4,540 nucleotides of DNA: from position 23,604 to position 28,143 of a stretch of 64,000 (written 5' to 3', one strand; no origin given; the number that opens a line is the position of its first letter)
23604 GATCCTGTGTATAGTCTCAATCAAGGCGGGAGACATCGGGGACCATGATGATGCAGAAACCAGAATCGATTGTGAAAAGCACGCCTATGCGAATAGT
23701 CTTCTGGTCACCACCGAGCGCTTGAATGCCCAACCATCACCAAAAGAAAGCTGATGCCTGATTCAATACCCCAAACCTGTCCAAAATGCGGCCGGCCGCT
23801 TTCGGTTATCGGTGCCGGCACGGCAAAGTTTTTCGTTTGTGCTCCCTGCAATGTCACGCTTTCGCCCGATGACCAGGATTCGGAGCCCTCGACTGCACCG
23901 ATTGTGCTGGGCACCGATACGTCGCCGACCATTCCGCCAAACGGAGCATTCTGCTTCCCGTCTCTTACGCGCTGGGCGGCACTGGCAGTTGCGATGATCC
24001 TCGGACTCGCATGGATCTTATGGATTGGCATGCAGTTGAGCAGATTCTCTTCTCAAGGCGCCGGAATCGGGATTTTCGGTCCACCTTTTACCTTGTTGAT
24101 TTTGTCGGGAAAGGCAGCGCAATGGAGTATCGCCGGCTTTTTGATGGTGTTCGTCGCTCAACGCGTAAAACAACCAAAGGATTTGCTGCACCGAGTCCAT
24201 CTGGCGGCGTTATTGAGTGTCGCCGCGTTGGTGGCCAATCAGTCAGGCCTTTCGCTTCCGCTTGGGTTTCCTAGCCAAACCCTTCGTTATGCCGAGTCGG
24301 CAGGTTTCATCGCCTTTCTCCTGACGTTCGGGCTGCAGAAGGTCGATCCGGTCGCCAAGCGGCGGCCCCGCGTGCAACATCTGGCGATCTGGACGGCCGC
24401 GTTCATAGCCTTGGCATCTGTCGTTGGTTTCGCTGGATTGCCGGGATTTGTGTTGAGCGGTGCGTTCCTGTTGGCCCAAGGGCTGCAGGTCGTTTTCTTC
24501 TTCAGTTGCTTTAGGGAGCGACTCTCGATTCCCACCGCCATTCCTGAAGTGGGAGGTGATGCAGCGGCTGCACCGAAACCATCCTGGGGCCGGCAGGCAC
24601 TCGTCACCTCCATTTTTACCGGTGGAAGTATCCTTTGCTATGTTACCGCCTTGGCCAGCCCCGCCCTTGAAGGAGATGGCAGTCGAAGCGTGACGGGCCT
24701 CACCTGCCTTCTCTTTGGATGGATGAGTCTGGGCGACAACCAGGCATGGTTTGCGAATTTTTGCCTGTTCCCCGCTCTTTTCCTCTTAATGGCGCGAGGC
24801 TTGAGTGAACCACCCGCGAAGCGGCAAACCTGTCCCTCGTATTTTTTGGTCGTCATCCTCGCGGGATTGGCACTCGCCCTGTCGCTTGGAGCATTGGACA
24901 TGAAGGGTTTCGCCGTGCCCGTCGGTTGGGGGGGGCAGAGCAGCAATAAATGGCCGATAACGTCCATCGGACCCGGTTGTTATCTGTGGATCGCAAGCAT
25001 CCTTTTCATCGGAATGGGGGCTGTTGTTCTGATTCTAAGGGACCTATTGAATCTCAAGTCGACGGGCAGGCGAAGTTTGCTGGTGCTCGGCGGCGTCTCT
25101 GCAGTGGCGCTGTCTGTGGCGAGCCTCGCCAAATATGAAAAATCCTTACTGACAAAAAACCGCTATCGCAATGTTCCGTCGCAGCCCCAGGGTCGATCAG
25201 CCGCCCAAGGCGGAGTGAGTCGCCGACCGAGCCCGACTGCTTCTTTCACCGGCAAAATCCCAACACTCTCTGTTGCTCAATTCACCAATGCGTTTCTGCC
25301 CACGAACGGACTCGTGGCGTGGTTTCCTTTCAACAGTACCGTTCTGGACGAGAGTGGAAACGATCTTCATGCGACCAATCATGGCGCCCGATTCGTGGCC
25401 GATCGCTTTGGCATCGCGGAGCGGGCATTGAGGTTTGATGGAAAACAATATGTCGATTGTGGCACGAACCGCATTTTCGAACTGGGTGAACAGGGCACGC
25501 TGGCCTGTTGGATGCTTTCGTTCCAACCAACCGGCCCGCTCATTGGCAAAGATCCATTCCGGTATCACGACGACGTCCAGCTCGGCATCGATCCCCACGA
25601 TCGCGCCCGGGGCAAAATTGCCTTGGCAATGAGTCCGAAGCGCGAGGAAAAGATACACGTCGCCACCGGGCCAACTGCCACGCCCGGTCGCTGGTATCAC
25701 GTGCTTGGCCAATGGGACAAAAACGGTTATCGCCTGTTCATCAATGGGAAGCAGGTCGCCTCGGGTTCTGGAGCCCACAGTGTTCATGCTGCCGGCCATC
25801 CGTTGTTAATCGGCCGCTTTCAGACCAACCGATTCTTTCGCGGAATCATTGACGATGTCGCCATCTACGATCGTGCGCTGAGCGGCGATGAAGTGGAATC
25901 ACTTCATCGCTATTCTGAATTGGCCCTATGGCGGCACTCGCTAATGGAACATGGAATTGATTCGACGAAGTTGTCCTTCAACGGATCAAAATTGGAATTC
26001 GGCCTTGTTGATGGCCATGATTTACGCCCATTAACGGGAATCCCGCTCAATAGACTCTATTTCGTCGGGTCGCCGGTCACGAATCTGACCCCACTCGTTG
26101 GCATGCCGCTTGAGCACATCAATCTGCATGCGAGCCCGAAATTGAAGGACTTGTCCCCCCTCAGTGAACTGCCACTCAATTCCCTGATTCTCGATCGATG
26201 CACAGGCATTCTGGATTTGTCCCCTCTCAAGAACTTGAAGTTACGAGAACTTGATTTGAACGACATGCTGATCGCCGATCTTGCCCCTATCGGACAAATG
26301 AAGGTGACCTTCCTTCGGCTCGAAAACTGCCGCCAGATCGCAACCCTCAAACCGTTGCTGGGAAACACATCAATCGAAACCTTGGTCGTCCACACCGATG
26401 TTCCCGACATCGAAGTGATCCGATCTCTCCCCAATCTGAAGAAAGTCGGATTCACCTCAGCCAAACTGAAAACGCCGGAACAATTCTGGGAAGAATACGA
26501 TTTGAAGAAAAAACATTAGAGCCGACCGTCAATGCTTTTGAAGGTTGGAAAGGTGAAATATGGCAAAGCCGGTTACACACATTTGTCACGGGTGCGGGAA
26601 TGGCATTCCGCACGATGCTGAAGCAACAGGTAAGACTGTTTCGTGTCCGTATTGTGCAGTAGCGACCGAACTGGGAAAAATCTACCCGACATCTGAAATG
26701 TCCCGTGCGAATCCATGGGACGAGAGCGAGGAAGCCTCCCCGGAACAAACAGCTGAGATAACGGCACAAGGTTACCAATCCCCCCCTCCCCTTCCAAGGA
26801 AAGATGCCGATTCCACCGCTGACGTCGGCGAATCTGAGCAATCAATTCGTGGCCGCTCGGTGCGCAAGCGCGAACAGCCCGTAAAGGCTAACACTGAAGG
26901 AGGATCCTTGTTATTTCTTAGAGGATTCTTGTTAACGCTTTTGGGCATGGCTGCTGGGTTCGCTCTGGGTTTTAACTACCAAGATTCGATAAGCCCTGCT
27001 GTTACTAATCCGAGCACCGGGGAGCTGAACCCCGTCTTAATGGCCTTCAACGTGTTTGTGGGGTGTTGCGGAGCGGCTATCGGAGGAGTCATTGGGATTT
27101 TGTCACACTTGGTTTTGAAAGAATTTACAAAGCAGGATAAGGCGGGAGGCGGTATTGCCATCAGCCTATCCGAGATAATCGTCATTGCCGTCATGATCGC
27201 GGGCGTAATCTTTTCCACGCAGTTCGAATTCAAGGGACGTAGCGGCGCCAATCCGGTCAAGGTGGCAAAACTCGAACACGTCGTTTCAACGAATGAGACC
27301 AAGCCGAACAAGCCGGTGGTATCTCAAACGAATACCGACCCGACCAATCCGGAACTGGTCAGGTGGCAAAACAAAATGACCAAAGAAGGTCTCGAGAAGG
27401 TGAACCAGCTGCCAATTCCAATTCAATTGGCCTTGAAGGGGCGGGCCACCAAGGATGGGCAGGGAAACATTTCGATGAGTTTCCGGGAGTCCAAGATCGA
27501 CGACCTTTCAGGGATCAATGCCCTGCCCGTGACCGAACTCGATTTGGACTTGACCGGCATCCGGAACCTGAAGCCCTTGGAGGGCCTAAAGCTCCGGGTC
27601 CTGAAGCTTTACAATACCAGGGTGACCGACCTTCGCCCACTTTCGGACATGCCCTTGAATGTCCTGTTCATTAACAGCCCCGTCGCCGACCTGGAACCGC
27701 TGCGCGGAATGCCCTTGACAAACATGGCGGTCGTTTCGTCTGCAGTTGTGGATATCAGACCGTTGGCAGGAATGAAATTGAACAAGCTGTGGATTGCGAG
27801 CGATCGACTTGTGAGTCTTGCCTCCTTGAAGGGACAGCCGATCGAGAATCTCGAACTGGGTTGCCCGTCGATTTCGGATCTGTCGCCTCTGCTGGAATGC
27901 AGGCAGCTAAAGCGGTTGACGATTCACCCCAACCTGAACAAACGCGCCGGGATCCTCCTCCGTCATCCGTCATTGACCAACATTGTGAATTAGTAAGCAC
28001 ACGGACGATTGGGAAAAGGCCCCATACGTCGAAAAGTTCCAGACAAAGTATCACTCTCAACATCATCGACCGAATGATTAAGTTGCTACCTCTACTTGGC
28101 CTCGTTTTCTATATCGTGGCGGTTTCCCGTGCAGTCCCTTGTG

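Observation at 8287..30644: Co-directional 22-kb block: ECF sigma + three Ser/Thr kinases interleaved with mosaic membrane proteins built from shuffled modules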

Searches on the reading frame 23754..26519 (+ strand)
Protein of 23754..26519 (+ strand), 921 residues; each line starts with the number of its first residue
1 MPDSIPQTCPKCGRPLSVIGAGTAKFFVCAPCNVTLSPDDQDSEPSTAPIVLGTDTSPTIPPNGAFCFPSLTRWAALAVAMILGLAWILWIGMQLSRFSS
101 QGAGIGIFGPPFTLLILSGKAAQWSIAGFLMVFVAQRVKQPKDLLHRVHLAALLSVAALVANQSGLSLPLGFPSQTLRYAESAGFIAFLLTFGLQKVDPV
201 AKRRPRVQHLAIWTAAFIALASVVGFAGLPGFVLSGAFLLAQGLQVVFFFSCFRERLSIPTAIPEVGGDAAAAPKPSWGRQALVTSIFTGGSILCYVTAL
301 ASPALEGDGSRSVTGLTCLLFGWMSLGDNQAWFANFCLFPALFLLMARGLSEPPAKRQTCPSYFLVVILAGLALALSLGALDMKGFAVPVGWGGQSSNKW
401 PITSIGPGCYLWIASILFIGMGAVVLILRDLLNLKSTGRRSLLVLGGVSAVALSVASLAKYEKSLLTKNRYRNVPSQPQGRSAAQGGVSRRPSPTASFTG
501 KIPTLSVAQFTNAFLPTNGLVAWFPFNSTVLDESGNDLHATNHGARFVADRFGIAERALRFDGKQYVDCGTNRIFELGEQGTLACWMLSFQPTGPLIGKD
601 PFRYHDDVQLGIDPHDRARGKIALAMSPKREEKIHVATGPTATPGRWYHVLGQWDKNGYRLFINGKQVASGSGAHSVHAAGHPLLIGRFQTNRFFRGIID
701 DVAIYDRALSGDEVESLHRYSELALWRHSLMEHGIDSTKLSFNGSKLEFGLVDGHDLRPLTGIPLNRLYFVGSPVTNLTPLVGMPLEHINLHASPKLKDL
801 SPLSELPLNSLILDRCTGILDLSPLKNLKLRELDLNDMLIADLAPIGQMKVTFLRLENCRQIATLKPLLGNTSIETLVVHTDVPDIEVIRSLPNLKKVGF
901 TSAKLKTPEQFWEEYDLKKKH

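Call 4: search_protein_families(library=pfam, proteins=[window:23754-26519:+], max_evalue=0.01)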
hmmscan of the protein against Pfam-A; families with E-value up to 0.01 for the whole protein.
window:23754-26519:+ (921 aa): 2 families
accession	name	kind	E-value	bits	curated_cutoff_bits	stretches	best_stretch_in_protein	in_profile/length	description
PF13385.13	Laminin_G_3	-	2.1e-21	77.1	27.6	1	563-714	3-150/151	Concanavalin A-like lectin/glucanases superfamily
PF12799.13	LRR_4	-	0.0035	18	27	0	829-868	2-42/44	Leucine Rich repeats (2 copies)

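Call 6: search_protein_families(library=ncbifam, proteins=[window:23754-26519:+], max_evalue=0.01)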
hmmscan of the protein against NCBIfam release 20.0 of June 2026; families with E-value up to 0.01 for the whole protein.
window:23754-26519:+ (921 aa): 4 families
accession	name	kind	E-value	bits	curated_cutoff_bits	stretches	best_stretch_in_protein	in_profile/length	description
NF052521.1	TafC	equivalog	6.8e-09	35.3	410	1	557-722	193-364/373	TafC family fimbrial protein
NF033189.1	internalin_A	exception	1.9e-05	23.2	1600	1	767-901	101-236/799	class 1 internalin InlA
NF033190.2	inl_like_NEAT_1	exception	2.7e-05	22.7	1275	1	765-900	309-445/754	NEAT domain-containing leucine-rich repeat protein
NF033188.1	internalin_H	exception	0.00077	18.2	1050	1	775-898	110-235/548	InlH/InlC2 family class 1 internalin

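Call 86: search_protein_families(library=padloc, proteins=[window:23754-26519:+], max_evalue=0.00001)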
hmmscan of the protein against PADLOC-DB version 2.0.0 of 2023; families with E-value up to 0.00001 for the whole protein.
window:23754-26519:+ (921 aa): 0 families

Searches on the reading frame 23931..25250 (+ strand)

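Call 47: search_protein_families(library=pfam, proteins=[window:23931-25250:+], max_evalue=5)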
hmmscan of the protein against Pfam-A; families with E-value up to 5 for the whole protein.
window:23931-25250:+ (440 aa): 2 families
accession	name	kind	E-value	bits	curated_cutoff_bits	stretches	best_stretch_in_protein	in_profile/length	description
PF24377.1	DUF7533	-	0.092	13.3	27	0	69-87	41-59/74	Family of unknown function (DUF7533)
PF13567.11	DUF4131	-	0.23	11.6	31.6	1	350-436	5-80/165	Domain of unknown function (DUF4131)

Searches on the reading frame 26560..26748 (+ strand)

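Call 47: search_protein_families(library=pfam, proteins=[window:26560-26748:+], max_evalue=5)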
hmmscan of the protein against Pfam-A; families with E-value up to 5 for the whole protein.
seq(63 aa): 1 family
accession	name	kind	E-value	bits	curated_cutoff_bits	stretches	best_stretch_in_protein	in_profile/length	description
PF12647.12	RNHCP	-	0.061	13.7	24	1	7-38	4-35/90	RNHCP domain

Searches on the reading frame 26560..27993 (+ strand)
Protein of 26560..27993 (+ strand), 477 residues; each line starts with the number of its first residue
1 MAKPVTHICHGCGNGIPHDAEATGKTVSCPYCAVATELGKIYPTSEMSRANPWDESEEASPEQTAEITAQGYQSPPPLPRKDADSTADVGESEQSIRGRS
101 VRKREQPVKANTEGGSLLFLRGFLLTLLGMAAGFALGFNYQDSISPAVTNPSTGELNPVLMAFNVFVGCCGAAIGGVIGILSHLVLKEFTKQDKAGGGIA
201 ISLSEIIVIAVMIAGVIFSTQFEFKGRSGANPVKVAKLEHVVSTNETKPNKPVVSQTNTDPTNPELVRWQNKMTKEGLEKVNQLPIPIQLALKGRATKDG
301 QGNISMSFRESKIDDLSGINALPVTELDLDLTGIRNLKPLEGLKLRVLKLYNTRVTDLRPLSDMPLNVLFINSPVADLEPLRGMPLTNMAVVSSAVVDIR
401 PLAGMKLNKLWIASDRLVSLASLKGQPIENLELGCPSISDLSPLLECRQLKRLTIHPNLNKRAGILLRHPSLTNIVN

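Call 4: search_protein_families(library=pfam, proteins=[window:26560-27993:+], max_evalue=0.01)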
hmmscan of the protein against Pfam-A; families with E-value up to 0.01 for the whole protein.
window:26560-27993:+ (477 aa): 1 family
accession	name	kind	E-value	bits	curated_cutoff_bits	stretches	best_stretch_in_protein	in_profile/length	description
PF12799.13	LRR_4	-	0.0051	17.5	27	0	344-382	2-43/44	Leucine Rich repeats (2 copies)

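Call 6: search_protein_families(library=ncbifam, proteins=[window:26560-27993:+], max_evalue=0.01)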
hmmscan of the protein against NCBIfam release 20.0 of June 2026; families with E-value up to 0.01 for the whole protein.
window:26560-27993:+ (477 aa): 3 families
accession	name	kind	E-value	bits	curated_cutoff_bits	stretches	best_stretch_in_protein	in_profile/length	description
NF033189.1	internalin_A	exception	3.6e-09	35.5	1600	1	315-463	68-221/799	class 1 internalin InlA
NF033190.2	inl_like_NEAT_1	exception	5.1e-05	21.8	1275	1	327-456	290-446/754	NEAT domain-containing leucine-rich repeat protein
NF033740.0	MarP_fam_protase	equivalog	0.0026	16.9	250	1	124-223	25-123/390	MarP family serine protease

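Call 86: search_protein_families(library=padloc, proteins=[window:26560-27993:+], max_evalue=0.00001)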
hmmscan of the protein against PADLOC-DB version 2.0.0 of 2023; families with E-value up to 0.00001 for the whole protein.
window:26560-27993:+ (477 aa): 0 families
